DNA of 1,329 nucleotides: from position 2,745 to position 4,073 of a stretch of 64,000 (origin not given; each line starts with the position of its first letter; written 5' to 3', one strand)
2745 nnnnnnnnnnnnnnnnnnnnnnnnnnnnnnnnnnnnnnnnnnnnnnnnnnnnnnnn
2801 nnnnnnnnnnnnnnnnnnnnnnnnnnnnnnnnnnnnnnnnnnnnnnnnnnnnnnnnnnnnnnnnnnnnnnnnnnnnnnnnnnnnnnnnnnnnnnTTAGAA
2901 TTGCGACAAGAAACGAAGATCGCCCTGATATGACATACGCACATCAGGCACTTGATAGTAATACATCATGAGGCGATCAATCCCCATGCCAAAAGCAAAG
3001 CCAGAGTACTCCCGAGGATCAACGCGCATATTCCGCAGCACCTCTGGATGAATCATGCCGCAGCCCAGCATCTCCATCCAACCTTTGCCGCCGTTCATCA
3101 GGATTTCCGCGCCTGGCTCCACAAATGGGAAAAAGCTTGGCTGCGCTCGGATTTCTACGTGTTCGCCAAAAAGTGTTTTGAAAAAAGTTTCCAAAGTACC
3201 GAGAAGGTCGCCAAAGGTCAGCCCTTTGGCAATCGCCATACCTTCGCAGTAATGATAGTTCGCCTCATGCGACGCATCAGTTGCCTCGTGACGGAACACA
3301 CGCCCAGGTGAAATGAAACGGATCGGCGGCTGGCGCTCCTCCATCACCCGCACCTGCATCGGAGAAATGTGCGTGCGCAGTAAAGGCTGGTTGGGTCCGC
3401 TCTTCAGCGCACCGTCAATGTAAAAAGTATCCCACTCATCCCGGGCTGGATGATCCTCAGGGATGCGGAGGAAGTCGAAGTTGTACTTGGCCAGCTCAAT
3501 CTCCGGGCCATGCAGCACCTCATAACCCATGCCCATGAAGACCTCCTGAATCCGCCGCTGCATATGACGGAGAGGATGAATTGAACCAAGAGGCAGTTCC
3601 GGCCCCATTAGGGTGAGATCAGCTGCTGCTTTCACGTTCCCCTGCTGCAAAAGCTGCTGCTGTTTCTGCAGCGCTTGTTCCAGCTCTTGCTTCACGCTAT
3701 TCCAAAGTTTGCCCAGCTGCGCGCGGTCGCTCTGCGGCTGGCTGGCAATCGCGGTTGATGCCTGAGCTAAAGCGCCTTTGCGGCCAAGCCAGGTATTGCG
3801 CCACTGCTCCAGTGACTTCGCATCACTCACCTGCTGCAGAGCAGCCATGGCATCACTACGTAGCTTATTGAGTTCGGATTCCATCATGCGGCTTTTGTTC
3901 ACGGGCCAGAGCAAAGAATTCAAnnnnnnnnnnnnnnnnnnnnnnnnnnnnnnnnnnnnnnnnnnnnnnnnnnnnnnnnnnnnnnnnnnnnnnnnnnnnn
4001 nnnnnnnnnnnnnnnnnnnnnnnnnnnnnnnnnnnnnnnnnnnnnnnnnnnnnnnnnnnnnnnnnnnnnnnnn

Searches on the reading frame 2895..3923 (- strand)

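Call 46: search_protein_families(library=pfam, proteins=[window:2895-3923:-], max_evalue=0.00001)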
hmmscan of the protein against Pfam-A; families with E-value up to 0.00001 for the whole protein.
window:2895-3923:- (342 aa): 2 families
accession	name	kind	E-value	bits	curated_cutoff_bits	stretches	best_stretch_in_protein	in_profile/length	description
PF01409.25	tRNA-synt_2d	-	8e-88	294.5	19.8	1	102-342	3-246/246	tRNA synthetases class II core domain (F)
PF02912.23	Phe_tRNA-synt_N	-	2e-13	50.5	22.3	1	34-96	2-64/69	Aminoacyl tRNA synthetase class II, N-terminal domain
